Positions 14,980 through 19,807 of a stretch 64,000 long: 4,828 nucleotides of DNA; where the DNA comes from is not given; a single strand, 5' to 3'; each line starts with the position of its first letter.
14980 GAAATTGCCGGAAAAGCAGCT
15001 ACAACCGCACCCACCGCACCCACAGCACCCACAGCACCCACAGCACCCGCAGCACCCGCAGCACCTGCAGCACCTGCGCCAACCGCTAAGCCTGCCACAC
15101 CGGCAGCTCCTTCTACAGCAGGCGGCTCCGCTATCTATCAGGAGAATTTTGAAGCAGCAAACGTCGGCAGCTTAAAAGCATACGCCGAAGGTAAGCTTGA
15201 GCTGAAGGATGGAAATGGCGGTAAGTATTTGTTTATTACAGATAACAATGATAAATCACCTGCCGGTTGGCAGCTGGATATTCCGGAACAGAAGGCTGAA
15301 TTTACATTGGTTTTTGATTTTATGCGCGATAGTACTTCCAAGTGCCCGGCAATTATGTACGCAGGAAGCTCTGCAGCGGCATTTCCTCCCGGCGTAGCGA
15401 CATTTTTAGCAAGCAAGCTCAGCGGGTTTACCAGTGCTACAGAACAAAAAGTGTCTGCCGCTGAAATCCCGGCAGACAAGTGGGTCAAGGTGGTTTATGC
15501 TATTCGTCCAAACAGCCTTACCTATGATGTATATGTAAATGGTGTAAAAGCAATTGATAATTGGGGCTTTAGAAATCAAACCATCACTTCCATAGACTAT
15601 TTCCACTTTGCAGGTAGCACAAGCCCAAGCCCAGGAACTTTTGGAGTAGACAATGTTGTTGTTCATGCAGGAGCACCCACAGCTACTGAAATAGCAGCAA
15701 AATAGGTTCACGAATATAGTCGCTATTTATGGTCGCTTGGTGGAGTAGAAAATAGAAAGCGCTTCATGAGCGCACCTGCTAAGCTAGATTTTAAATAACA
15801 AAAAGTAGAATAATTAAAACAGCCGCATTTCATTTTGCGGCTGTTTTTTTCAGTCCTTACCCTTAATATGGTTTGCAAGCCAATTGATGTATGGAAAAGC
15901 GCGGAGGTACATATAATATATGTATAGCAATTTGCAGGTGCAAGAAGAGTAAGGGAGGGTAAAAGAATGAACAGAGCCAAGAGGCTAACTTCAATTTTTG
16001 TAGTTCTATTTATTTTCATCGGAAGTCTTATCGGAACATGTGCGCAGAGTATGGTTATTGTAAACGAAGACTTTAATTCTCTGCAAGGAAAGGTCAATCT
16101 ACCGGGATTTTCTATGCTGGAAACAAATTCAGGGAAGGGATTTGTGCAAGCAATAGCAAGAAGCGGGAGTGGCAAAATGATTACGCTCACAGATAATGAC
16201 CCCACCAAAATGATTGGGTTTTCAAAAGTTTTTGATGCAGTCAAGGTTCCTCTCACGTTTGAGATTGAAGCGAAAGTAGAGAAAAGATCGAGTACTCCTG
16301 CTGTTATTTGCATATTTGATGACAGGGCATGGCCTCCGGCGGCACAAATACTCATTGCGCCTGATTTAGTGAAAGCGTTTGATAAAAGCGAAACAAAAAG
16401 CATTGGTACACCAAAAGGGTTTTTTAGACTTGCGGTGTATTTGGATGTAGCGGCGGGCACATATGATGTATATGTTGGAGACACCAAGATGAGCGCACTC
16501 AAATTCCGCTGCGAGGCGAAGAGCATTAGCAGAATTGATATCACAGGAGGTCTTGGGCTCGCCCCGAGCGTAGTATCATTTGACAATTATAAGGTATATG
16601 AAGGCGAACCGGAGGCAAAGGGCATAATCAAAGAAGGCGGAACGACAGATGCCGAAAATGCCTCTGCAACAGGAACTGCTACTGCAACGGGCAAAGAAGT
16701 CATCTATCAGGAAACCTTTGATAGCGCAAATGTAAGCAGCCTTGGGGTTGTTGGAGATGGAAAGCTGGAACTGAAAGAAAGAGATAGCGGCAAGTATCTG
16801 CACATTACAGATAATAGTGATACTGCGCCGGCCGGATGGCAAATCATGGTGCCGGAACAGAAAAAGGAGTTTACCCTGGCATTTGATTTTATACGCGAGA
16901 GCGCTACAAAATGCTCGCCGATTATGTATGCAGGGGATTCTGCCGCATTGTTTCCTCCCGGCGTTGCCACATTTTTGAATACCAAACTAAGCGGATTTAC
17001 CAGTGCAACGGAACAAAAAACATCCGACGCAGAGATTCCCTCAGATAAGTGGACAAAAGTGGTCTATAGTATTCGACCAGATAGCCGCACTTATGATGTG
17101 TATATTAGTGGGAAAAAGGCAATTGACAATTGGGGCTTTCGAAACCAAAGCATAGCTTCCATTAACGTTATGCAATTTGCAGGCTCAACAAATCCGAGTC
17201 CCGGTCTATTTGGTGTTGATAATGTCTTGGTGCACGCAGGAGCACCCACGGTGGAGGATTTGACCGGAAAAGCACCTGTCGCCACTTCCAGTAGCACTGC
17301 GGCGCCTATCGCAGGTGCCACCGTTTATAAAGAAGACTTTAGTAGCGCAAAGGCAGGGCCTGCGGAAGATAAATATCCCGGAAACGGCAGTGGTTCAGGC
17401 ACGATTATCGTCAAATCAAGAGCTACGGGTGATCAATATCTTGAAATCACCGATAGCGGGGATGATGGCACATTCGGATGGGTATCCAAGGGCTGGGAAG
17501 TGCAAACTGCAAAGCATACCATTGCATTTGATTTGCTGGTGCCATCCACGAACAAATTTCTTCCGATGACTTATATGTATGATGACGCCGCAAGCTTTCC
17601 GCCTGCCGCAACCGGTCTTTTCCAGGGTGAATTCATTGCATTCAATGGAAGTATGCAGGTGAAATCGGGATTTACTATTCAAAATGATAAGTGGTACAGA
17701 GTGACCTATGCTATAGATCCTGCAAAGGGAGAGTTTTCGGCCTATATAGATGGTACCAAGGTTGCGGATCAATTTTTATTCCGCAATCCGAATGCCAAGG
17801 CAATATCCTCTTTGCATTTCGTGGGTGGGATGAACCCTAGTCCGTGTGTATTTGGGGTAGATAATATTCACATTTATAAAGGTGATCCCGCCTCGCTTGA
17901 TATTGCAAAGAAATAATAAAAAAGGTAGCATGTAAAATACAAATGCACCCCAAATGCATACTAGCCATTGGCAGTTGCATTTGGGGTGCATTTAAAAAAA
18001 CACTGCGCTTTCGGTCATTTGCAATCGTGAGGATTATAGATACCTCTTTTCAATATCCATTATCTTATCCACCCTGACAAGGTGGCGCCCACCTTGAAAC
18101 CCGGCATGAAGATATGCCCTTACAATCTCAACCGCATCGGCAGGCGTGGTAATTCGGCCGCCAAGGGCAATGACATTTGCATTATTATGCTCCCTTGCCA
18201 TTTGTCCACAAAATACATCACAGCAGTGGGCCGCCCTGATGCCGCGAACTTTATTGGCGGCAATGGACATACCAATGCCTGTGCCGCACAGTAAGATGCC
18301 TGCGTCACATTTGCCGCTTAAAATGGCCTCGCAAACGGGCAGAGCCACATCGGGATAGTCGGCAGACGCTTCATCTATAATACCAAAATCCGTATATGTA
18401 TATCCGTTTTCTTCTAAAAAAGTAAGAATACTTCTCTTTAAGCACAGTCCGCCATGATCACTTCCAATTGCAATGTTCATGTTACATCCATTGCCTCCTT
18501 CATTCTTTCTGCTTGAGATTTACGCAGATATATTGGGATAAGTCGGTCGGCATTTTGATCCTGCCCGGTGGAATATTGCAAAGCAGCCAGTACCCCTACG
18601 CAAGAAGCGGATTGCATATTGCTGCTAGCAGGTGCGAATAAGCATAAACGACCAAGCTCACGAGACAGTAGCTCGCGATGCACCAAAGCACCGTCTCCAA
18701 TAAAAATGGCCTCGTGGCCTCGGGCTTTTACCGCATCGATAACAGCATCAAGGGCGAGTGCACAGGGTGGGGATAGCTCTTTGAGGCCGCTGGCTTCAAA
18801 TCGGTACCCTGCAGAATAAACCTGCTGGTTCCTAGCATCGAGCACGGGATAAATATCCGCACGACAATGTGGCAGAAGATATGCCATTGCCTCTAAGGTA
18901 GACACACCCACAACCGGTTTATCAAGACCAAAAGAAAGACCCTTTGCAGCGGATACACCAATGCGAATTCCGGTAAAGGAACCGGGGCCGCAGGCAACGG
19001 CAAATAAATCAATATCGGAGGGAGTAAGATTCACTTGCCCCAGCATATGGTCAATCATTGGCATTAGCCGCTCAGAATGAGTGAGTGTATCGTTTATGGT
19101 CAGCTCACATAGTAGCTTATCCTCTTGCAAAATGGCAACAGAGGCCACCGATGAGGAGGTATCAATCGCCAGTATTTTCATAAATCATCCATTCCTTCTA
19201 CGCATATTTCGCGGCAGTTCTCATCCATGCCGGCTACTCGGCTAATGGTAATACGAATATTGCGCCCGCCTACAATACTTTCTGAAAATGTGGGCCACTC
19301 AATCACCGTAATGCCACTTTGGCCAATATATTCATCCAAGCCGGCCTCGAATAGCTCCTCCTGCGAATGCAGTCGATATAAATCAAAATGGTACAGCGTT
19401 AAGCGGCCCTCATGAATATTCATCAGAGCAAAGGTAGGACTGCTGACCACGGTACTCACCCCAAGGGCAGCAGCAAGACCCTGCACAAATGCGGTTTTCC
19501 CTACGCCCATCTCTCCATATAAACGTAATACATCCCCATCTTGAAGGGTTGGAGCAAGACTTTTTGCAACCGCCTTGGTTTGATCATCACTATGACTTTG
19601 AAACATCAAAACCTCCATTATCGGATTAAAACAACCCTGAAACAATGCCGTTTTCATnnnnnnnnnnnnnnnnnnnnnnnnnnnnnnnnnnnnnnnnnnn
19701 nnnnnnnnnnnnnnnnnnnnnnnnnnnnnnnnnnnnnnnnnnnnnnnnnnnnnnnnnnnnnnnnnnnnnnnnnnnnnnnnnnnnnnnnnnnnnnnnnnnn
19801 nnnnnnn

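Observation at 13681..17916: Tandem paralogous secreted proteins built from a repeated uncharacterised ~190-aa module; recent intragenic and intergenic duplication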

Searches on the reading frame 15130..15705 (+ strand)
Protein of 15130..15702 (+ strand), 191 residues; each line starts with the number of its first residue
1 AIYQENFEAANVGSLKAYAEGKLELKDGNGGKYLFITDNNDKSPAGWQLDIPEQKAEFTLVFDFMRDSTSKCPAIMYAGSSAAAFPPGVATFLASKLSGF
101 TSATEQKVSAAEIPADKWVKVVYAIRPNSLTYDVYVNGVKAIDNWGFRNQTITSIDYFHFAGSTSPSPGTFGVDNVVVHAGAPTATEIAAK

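Call 34: predict_structure(alignment_id=A3)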
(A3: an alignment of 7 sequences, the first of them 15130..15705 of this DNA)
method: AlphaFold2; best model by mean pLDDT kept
length: 191 residues; sequences in the alignment: 7
mean_pLDDT: 91.4   pTM: 0.90
mean pLDDT of the five models: 91.4, 83.3, 78.1, 76.7, 75.7
residues with pLDDT >= 90: 137; 70-90: 52; 50-70: 2; < 50: 0
segments of 3 or more residues with pLDDT < 50: none
pLDDT, mean of each block of 10 residues (from residue 1): 91 85 88 92 89 97 96 93 86 92 85 94 97 96 93 94 84 96 92 78
secondary structure, 60 per line:
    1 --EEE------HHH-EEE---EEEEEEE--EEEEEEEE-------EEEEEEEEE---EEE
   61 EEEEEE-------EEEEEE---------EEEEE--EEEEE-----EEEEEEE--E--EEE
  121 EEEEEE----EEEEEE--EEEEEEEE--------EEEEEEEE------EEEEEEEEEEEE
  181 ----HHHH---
elements in order: E3-5 E16-18 E22-28 E31-38 E46-54 E58-66 E74-79 E89-93 E96-100 E106-112 E118-126 E131-136 E139-146 E155-162 E169-180 H185-188
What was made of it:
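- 15130..15702 (+): A_M2: M-type module (aa 484-674), the module that was modelled. AlphaFold pLDDT 91.4, pTM 0.90, 15 β-strands (call 34).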

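Call 36: fold_search(model_id=the predicted structure, library=pdb)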
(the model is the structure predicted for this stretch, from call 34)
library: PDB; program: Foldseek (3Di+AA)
matches with E <= 10: 1799; with E <= 0.001: 287
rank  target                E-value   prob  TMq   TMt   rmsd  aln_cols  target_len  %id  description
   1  5mqr                  2.8e-07  1.00  0.74  0.14   5.5       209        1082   13  Sialidase BT_1020 (released 2017-03-22)
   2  1af9                  1.2e-06  1.00  0.57  0.28   5.8       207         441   15  TETANUS NEUROTOXIN C FRAGMENT (released 1998-04-29)
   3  1s0i_A                1.4e-06  1.00  0.60  0.22   4.9       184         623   14  Trypanosoma cruzi trans-sialidase in complex with sialyl-lactose (Michaelis complex) (released 2004-05-18)
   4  1mz5                  1.6e-06  1.00  0.55  0.20   7.1       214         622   15  Trypanosoma rangeli sialidase (released 2002-10-16)
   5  1ms0_A                1.8e-06  1.00  0.61  0.22   4.7       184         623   15  Monoclinic form of Trypanosoma cruzi trans-sialidase, in complex with 3-deoxy-2,3-dehydro-N-acetylneuraminic acid (DAN (released 2003-03-25)
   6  1ms9_A                1.8e-06  1.00  0.56  0.20   6.8       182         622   14  Triclinic form of Trypanosoma cruzi trans-sialidase, in complex with lactose (released 2003-03-25)
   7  1ms1_A                2.2e-06  1.00  0.55  0.20   6.9       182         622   14  Monoclinic form of Trypanosoma cruzi trans-sialidase, in complex with 3-deoxy-2,3-dehydro-N-acetylneuraminic acid (DAN (released 2003-03-25)
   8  1diw                  2.5e-06  1.00  0.55  0.27   5.9       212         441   16  THE HC FRAGMENT OF TETANUS TOXIN COMPLEXED WITH GALACTOSE (released 2000-03-24)
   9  2fhr                  2.5e-06  1.00  0.55  0.20   7.3       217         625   15  Trypanosoma Rangeli Sialidase In Complex With 2,3- Difluorosialic Acid (Covalent Intermediate) (released 2006-01-17)
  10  9fyq_C                3.5e-06  1.00  0.56  0.29   5.6       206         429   14  Cryo-EM structure of native SV2A in complex with TeNT-Hc, gangliosides and Pro-Macrobody 5 (released 2025-05-21)
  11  2a75                  4.3e-06  1.00  0.57  0.20   5.8       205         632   16  Trypanosoma rangeli Sialidase In Complex With 2,3- Difluorosialic Acid (Covalent Intermediate) (released 2005-11-22)
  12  1wcs                  4.3e-06  1.00  0.53  0.19   9.5       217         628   16  A mutant of Trypanosoma rangeli sialidase displaying trans-sialidase activity (released 2004-12-15)
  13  2ags                  5.3e-06  1.00  0.56  0.19   6.9       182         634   18  Trypanosoma rangeli Sialidase in Complex with 2-Keto-3-deoxy-D-glycero-D-galacto-2,3-difluoro-nononic acid (2,3-difluoro (released 2005-11-22)
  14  9eob                  5.5e-06  1.00  0.60  0.22   5.8       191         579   13  Engineered GH181 sialidase from Akkermansia muciniphila (released 2025-03-26)
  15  5jmc_C                6.1e-06  1.00  0.55  0.29   6.4       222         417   11  Receptor binding domain of Botulinum neurotoxin A in complex with rat SV2C (released 2016-06-15)
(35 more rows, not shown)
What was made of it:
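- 15130..15702 (+): Foldseek matches 5mqr, trans-sialidase lectin domains and neurotoxin Hc-N (call 36).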

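Call 44: search_protein_families(library=pfam, proteins=[window:15130-15702:+], max_evalue=1)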
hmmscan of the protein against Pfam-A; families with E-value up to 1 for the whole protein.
window:15130-15702:+ (191 aa): 3 families
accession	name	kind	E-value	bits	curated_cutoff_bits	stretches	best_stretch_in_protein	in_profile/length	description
PF13385.13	Laminin_G_3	-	2.1e-05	25.1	27.6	1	92-189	55-151/151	Concanavalin A-like lectin/glucanases superfamily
PF06439.18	3keto-disac_hyd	-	0.0025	18.3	26.8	1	25-154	63-161/187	3-keto-disaccharide hydrolase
PF16708.10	LppA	-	0.19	12.1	26.4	1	96-133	70-107/153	Lipoprotein confined to pathogenic Mycobacterium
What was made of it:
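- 15130..15702 (+): Laminin_G_3 25.1 bits taken alone (call 44).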

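Call 53: search_solved_structures(query=A4, max_evalue=1, show_alignments=2)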
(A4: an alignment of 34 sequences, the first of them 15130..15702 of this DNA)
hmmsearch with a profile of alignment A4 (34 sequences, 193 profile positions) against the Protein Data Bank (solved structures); distinct sequences matched with E-value up to 1: 13.
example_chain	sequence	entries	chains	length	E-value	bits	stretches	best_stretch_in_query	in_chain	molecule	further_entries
4qvs_A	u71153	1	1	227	0.00035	23.7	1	65-152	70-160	S-layer domain-containing protein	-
5mqr_A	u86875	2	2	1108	0.0012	21.9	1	38-171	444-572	Beta-L-arabinobiosidase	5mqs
3w9a_A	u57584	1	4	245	0.0076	19.3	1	68-139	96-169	Putative uncharacterized protein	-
6t0q_A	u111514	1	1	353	0.016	18.2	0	137-172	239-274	Lectin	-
6t1d_A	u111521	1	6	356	0.017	18.2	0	137-172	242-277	Lectin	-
6kbj_A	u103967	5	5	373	0.019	18.1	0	137-172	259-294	Lectin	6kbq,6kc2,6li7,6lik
4dqa_A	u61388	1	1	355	0.026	17.6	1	110-150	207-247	uncharacterized protein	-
5hon_A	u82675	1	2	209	0.04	17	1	66-192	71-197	Extracellular arabinanase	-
1okq_A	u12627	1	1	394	0.064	16.3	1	60-132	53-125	LAMININ ALPHA 2 CHAIN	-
5ik7_A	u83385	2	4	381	0.14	15.2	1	60-132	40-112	Laminin subunit alpha-2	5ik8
5ik4_A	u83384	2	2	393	0.15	15.1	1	60-132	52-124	Laminin subunit alpha-2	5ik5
1dyk_A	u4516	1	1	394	0.15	15.1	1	60-132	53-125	LAMININ ALPHA 2 CHAIN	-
2w68_A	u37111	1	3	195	0.24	14.4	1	50-154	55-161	SIALIDASE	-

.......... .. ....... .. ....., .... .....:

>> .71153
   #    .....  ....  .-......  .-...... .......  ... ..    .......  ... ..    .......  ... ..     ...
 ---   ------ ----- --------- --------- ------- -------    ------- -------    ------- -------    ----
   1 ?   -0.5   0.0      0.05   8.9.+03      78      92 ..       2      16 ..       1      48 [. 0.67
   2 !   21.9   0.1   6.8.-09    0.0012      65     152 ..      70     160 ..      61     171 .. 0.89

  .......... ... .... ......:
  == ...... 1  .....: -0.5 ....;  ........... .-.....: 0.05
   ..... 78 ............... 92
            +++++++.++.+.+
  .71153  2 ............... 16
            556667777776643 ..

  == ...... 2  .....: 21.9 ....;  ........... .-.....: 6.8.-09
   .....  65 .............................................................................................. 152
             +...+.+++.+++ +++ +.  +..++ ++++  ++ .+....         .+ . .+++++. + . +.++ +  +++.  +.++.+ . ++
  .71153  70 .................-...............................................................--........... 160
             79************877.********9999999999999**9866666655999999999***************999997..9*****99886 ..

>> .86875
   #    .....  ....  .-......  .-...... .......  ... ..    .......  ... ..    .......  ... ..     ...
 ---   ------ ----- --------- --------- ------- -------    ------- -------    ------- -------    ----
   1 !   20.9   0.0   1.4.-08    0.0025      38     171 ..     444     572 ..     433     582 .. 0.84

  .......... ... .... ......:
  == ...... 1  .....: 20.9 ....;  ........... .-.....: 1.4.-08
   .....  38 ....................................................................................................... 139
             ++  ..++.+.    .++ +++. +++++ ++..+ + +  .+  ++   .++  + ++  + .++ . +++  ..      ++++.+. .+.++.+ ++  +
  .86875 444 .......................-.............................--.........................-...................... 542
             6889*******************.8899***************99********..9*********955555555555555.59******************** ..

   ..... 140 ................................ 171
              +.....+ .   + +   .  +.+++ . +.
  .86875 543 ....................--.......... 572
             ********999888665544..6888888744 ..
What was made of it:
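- The family profile hits 4qvs, 5mqr, lectins, laminin LG domains and the Vibrio sialidase lectin domain in the PDB (call 53). The best PDB sequence-profile hit is a LamG-like 'S-layer domain-containing protein' (4qvs, E 3.5e-4; call 53).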

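Call 54: find_homologous_proteins(query=A4, max_evalue=0.001)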
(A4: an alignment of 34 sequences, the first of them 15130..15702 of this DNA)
Query A4 (34 sequences) (191 aa, profile of the alignment): 2 proteins with E <= 0.001 among 2244 candidates.
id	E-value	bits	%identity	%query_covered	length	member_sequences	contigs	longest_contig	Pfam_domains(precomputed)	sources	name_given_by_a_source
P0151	4.0e-9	55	29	47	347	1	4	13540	-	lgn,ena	-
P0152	1.4e-4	40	32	40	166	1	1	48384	PF18998.7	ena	-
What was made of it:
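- Tried and rejected: The 34-sequence profile returned two weak hits without names (call 54).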

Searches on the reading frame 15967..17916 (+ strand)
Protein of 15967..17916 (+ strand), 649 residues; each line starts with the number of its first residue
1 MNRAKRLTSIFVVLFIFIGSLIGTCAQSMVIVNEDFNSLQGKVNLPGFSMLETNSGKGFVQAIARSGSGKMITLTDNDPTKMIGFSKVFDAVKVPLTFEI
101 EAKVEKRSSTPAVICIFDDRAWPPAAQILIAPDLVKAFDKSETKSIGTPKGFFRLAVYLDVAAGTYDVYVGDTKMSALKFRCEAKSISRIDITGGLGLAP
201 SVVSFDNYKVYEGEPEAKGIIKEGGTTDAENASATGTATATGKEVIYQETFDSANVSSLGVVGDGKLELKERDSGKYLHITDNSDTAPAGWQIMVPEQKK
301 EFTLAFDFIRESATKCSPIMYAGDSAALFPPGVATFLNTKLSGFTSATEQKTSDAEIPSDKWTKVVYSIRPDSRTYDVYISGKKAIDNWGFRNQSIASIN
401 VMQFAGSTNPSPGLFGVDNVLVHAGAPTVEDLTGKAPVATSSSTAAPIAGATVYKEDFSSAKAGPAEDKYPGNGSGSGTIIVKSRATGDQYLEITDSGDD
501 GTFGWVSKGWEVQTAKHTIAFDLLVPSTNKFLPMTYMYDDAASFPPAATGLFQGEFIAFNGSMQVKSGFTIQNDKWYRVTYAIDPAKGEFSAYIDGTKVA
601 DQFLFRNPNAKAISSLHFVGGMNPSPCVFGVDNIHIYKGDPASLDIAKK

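Call 3: search_protein_families(library=pfam, proteins=[window:15967-17916:+], max_evalue=10)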
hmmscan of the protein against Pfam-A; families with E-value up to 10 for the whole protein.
window:15967-17916:+ (649 aa): 6 families
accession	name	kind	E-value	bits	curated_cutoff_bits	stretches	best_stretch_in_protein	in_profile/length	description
PF13385.13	Laminin_G_3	-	9.6e-09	36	27.6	2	562-638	67-142/151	Concanavalin A-like lectin/glucanases superfamily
PF22585.3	Sialidase-like_CBM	-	1.8e-05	25.2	27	2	562-621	85-142/156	Sialidase-like, CBM domain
PF00337.29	Gal-bind_lectin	-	0.019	14.9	22.1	1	157-196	86-125/132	Galactoside-binding lectin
PF22925.3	TS_C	-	0.026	14.6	27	1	560-621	116-177/202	Trans-sialidase, C-terminal domain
PF13457.12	GW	-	0.6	11.3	21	1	483-508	49-72/76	GW (Gly-Tryp) dipeptide domain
PF14344.12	DUF4397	-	1.2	10.1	30.6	0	155-173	33-52/119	Domain of unknown function (DUF4397)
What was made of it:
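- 15967..17916 (+): Gene B: 649-aa protein = signal peptide + N-type module + M1 + divergent M2. Laminin_G_3 36.0 bits; Sialidase-like_CBM 25.2 bits, below its gathering score of 27 (call 3).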

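Call 4: search_protein_families(library=ncbifam, proteins=[window:15967-17916:+], max_evalue=10)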
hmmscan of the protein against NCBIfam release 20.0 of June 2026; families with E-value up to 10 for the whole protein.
window:15967-17916:+ (649 aa): 1 family
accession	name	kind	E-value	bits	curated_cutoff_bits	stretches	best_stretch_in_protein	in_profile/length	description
NF045652.1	ProlPCPDhRedW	equivalog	0.09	11.6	650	1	379-430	146-191/376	L-prolyl-[peptidyl-carrier protein] dehydrogenase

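Call 79: search_protein_families(library=phrogs, proteins=[window:15967-17916:+], max_evalue=0.01)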
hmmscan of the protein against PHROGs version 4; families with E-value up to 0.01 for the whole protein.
window:15967-17916:+ (649 aa): 1 family
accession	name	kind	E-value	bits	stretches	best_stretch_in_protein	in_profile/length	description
phrog_6011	-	head and packaging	0.00042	21.4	0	262-404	48-199/221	virion structural protein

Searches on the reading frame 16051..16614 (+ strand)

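Call 44: search_protein_families(library=pfam, proteins=[window:16051-16614:+], max_evalue=1)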
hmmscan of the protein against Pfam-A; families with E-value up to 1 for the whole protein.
window:16051-16614:+ (188 aa): 1 family
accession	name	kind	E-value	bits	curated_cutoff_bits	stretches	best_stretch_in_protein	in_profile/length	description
PF00337.29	Gal-bind_lectin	-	0.19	11.6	22.1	1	129-168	86-125/132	Galactoside-binding lectin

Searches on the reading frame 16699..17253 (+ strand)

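Call 44: search_protein_families(library=pfam, proteins=[window:16699-17253:+], max_evalue=1)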
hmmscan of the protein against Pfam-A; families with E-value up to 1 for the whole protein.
window:16699-17253:+ (185 aa): 1 family
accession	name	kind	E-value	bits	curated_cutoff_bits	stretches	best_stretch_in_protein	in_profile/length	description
PF13385.13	Laminin_G_3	-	0.0054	17.3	27.6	1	57-148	18-109/151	Concanavalin A-like lectin/glucanases superfamily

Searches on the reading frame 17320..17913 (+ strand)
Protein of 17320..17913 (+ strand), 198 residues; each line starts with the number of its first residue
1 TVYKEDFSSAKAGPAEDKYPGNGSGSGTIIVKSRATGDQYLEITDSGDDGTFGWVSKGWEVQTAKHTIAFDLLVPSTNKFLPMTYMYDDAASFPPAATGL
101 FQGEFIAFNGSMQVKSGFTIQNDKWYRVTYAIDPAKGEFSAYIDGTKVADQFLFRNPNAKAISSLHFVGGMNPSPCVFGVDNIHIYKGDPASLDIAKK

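Call 44: search_protein_families(library=pfam, proteins=[window:17320-17913:+], max_evalue=1)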
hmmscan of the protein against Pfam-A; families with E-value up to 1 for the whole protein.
window:17320-17913:+ (198 aa): 5 families
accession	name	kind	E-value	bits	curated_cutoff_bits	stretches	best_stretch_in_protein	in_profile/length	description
PF13385.13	Laminin_G_3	-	1.1e-05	26.1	27.6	1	111-187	67-142/151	Concanavalin A-like lectin/glucanases superfamily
PF22925.3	TS_C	-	0.041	13.9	27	1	109-170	116-177/202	Trans-sialidase, C-terminal domain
PF13457.12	GW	-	0.068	14.3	21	0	32-57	49-72/76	GW (Gly-Tryp) dipeptide domain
PF22585.3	Sialidase-like_CBM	-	0.13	12.7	27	1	109-170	83-142/156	Sialidase-like, CBM domain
PF21876.2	STIV_turret_2nd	-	0.15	12.5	27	1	19-39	63-83/106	C381 turret protein 2nd galactose-binding domain-like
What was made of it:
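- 17320..17895 (+): B_M2: divergent M-type module (aa 452-643). Laminin_G_3 26.1 bits taken alone (call 44).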

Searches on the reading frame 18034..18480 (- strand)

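Call 80: search_protein_families(library=pfam, proteins=[window:18034-18480:-], max_evalue=0.001)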
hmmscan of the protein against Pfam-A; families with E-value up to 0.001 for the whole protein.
window:18034-18480:- (148 aa): 1 family
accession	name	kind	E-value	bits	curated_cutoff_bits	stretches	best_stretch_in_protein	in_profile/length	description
PF02502.23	LacAB_rpiB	-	1.3e-54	184.4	24.7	1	3-140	1-138/138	Ribose/Galactose Isomerase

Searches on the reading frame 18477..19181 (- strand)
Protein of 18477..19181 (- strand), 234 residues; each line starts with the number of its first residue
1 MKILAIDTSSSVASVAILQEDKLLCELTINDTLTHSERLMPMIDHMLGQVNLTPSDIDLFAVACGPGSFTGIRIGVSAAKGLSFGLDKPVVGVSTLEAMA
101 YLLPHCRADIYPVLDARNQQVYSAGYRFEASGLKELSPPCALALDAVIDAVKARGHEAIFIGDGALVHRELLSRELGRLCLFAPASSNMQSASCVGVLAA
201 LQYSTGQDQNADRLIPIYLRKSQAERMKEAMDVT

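Call 80: search_protein_families(library=pfam, proteins=[window:18477-19181:-], max_evalue=0.001)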
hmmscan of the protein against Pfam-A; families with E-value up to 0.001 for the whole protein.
window:18477-19181:- (234 aa): 1 family
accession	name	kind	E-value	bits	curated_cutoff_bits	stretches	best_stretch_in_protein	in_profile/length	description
PF00814.31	TsaD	-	3e-34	119.4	24.8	1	34-226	28-262/264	tRNA N6-adenosine threonylcarbamoyltransferase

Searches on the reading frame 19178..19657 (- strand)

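Call 80: search_protein_families(library=pfam, proteins=[window:19178-19657:-], max_evalue=0.001)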
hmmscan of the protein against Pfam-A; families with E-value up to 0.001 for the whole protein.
window:19178-19657:- (159 aa): 1 family
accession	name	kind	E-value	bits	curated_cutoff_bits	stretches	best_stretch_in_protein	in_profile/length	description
PF02367.23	TsaE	-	1.3e-36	125.8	26.6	1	22-140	2-120/128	Threonylcarbamoyl adenosine biosynthesis protein TsaE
